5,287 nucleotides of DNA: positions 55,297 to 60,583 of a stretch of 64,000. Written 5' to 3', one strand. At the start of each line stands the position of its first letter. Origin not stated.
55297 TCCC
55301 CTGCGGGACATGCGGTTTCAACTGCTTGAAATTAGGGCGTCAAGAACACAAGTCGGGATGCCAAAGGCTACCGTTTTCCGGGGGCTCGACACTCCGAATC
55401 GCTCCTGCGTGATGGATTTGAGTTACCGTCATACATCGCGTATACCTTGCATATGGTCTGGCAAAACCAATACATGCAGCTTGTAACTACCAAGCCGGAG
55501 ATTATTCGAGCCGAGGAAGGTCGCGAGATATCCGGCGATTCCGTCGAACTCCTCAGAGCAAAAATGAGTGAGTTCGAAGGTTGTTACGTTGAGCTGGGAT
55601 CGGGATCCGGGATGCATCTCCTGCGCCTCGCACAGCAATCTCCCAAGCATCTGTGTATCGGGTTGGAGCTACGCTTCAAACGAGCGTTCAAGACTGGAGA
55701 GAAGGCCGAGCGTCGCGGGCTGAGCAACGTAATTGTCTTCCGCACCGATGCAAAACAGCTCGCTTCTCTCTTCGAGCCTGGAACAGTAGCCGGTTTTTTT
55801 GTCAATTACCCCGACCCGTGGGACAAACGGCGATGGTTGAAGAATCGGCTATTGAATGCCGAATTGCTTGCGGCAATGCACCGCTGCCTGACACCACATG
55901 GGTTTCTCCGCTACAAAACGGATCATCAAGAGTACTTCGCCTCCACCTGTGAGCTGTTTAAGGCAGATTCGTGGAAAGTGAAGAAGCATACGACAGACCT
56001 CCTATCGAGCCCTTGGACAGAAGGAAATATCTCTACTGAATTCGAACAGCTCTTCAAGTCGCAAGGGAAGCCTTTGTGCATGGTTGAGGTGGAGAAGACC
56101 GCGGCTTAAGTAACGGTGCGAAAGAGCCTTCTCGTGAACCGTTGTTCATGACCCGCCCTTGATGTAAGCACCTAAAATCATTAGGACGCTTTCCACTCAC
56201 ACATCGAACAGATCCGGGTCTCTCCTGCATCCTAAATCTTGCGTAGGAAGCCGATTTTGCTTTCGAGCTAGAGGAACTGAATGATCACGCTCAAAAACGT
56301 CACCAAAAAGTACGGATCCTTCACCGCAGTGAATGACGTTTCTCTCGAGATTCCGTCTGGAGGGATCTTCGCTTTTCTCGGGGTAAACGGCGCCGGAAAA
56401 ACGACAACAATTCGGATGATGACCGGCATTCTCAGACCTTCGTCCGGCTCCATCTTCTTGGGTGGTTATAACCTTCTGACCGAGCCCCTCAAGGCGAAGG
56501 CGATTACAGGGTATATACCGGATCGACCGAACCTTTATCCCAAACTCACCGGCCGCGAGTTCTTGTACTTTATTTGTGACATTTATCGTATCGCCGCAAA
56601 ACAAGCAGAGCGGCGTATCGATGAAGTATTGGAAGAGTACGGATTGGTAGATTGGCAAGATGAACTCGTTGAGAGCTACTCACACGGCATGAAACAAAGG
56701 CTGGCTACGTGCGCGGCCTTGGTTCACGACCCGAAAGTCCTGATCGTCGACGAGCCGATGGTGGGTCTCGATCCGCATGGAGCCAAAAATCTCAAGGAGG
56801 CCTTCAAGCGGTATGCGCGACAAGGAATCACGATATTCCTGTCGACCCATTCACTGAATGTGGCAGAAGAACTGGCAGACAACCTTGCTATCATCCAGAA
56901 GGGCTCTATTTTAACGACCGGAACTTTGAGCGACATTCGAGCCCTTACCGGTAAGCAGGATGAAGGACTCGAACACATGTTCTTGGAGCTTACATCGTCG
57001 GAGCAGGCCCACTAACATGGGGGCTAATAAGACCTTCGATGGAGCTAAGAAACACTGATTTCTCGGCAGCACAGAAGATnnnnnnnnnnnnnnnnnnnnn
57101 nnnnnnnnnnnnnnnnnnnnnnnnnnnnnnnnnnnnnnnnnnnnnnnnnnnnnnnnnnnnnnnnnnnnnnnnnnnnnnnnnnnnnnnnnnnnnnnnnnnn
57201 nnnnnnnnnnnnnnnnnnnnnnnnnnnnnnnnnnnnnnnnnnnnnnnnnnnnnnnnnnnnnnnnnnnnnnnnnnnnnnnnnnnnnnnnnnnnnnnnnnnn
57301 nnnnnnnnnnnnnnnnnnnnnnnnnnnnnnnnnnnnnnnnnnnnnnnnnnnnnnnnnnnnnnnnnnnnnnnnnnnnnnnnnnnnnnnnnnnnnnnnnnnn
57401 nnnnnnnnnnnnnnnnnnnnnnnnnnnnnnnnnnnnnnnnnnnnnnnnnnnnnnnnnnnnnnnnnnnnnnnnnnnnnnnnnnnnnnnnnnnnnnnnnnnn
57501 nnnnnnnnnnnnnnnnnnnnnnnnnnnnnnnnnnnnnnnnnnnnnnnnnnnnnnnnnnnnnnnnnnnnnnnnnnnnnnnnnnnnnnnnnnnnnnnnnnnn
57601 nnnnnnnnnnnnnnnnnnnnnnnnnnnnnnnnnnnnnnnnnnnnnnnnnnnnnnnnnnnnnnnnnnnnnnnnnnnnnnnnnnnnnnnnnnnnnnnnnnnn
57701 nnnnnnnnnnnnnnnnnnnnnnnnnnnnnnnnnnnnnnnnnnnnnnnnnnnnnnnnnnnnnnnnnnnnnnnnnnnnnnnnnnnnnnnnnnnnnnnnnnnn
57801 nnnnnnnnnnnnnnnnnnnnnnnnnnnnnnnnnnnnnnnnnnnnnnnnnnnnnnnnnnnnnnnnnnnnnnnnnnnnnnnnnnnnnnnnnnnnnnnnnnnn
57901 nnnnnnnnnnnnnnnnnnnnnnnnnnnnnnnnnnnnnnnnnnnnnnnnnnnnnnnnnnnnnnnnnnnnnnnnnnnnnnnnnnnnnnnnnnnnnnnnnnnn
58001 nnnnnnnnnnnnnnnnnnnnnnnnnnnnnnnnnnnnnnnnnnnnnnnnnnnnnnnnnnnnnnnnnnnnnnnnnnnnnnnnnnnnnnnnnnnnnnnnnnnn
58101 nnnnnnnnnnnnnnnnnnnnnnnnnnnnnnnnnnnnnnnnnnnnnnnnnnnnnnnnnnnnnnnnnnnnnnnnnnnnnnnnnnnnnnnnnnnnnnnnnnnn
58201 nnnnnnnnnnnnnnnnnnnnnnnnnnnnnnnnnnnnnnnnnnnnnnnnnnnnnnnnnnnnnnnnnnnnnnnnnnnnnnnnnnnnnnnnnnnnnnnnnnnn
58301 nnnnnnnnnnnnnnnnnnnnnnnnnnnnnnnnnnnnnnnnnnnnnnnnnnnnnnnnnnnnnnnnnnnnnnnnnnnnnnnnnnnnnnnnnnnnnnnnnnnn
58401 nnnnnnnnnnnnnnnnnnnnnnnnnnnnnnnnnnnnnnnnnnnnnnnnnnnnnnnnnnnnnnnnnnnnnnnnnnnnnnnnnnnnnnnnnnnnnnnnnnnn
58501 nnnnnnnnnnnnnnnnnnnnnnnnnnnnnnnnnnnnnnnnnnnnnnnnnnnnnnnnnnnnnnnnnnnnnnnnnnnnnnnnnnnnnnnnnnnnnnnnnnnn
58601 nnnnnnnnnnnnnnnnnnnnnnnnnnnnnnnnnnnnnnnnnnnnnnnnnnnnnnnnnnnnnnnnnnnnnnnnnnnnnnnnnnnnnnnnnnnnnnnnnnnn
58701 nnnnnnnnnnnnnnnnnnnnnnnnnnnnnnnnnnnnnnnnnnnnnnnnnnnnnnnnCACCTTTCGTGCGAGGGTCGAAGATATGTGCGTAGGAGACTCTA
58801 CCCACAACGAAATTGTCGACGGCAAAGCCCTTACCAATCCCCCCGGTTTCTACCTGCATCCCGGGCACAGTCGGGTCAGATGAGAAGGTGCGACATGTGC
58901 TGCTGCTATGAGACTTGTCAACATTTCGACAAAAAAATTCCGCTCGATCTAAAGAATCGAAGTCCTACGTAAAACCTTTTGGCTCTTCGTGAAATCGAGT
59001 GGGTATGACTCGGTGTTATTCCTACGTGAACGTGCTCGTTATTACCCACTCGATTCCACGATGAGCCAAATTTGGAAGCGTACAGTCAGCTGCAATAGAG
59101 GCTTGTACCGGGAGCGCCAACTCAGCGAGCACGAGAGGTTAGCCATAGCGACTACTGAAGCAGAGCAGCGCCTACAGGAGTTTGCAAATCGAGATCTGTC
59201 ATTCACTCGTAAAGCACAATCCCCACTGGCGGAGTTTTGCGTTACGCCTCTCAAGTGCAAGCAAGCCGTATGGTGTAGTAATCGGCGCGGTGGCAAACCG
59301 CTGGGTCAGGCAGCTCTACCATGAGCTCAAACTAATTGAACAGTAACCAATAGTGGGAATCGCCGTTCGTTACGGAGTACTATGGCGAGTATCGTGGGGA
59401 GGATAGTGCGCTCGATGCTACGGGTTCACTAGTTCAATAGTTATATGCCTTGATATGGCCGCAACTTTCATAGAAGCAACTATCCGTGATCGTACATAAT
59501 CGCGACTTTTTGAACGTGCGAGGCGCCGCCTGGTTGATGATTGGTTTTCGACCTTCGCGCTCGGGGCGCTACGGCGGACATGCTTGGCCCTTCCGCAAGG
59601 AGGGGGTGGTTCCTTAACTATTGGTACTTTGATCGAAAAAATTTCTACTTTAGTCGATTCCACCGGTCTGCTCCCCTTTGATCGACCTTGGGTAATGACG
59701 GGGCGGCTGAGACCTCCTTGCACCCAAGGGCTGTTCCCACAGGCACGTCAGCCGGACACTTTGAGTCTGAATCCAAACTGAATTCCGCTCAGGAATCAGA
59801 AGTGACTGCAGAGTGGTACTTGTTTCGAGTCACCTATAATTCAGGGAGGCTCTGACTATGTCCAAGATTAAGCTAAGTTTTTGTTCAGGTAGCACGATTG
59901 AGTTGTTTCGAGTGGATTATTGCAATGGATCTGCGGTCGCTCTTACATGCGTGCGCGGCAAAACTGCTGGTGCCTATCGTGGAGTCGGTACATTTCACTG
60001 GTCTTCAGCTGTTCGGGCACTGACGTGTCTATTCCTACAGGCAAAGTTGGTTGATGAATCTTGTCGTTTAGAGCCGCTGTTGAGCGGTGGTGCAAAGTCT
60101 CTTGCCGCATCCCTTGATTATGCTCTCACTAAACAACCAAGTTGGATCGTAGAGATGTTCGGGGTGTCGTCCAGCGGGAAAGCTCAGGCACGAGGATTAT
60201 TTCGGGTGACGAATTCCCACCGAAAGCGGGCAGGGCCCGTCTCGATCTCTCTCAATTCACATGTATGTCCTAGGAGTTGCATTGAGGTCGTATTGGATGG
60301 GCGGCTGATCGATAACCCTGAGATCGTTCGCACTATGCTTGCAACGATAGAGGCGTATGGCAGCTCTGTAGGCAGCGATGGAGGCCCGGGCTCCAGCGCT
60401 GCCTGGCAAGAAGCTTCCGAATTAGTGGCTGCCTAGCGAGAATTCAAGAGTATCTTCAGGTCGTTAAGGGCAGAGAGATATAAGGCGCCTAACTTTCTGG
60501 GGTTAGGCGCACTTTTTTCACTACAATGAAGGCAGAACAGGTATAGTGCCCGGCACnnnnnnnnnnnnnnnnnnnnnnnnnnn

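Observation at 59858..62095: Tandem pair of an uncharacterised ~180-aa domain family, one copy fused to a cytoplasmic PBP-like sensor domain (third copy at 22.0 kb)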

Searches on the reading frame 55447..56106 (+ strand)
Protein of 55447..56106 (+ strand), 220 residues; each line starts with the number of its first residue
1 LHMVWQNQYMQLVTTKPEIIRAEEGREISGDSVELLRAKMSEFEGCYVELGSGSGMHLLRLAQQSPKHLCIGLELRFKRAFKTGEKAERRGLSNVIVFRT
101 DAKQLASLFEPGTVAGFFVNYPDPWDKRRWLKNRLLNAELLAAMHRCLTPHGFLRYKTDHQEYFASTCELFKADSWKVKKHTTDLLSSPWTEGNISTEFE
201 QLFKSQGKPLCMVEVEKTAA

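Call 16: search_protein_families(library=pfam, proteins=[window:55447-56106:+], max_evalue=0.01)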
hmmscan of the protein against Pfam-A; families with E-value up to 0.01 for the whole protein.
window:55447-56106:+ (220 aa): 3 families
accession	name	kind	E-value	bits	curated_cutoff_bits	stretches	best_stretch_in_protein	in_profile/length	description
PF02390.23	Methyltransf_4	-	3.3e-39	134.5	24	1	47-210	5-170/173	Putative methyltransferase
PF24675.1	NpmA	-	7.4e-09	35.6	60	1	34-122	14-105/214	16S rRNA (adenine(1408)-N(1))-methyltransferase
PF13649.12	Methyltransf_25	-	0.00058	20.9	27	1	49-120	3-71/97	Methyltransferase domain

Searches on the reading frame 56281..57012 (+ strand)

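Call 16: search_protein_families(library=pfam, proteins=[window:56281-57012:+], max_evalue=0.01)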
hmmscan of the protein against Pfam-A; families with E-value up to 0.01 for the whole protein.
window:56281-57012:+ (244 aa): 4 families
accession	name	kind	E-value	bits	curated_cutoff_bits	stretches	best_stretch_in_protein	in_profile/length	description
PF00005.33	ABC_tran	-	1.1e-28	101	25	1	17-160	1-136/137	ABC transporter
PF13304.12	AAA_21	-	6.4e-13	49.9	27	1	126-194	236-302/304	AAA domain, putative AbiEii toxin, Type IV TA system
PF13476.12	AAA_23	-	0.00066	20.8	27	1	10-49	6-41/201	AAA domain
PF16695.10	Tai4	-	0.0025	18.7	27.1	1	105-153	40-88/92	Type VI secretion system (T6SS), amidase immunity protein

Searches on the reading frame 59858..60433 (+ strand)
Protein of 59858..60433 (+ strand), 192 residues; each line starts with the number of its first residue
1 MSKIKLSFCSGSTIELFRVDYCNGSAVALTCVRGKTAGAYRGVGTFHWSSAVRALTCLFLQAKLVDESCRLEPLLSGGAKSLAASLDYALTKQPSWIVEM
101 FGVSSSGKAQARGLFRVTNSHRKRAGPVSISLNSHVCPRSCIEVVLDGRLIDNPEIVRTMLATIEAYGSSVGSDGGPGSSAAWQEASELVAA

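Call 4: search_protein_families(library=pfam, proteins=[window:59858-60433:+], max_evalue=1)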
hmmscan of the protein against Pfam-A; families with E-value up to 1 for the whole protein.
window:59858-60433:+ (192 aa): 0 families

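Call 5: search_protein_families(library=ncbifam, proteins=[window:59858-60433:+], max_evalue=1)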
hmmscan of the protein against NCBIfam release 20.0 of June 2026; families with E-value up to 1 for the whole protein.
window:59858-60433:+ (192 aa): 0 families

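Call 7: search_solved_structures(query=A1, max_evalue=10)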
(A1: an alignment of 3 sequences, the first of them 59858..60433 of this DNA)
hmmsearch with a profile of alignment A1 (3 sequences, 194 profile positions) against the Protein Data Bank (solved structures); distinct sequences matched with E-value up to 10: 4.
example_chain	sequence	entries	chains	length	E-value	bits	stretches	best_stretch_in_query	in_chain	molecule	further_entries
6uel_A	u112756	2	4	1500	0.86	12.6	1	76-110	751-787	Carbamoyl-phosphate synthase [ammonia], mitochondrial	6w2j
5dot_A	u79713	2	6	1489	0.89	12.6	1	76-110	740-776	Carbamoyl-phosphate synthase [ammonia], mitochondrial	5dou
1u7i_A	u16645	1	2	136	1.3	12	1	70-107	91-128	hypothetical protein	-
3lm8_A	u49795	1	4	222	2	11.4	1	80-108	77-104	Thiamine pyrophosphokinase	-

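Call 42: search_protein_families(library=padloc, proteins=[window:59858-60433:+], max_evalue=0.01)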
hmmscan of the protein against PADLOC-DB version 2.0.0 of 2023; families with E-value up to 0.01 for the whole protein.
window:59858-60433:+ (192 aa): 0 families

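Call 83: search_protein_families(library=phrogs, proteins=[window:59858-60433:+], max_evalue=0.01)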
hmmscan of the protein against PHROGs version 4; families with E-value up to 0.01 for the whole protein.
window:59858-60433:+ (192 aa): 0 families
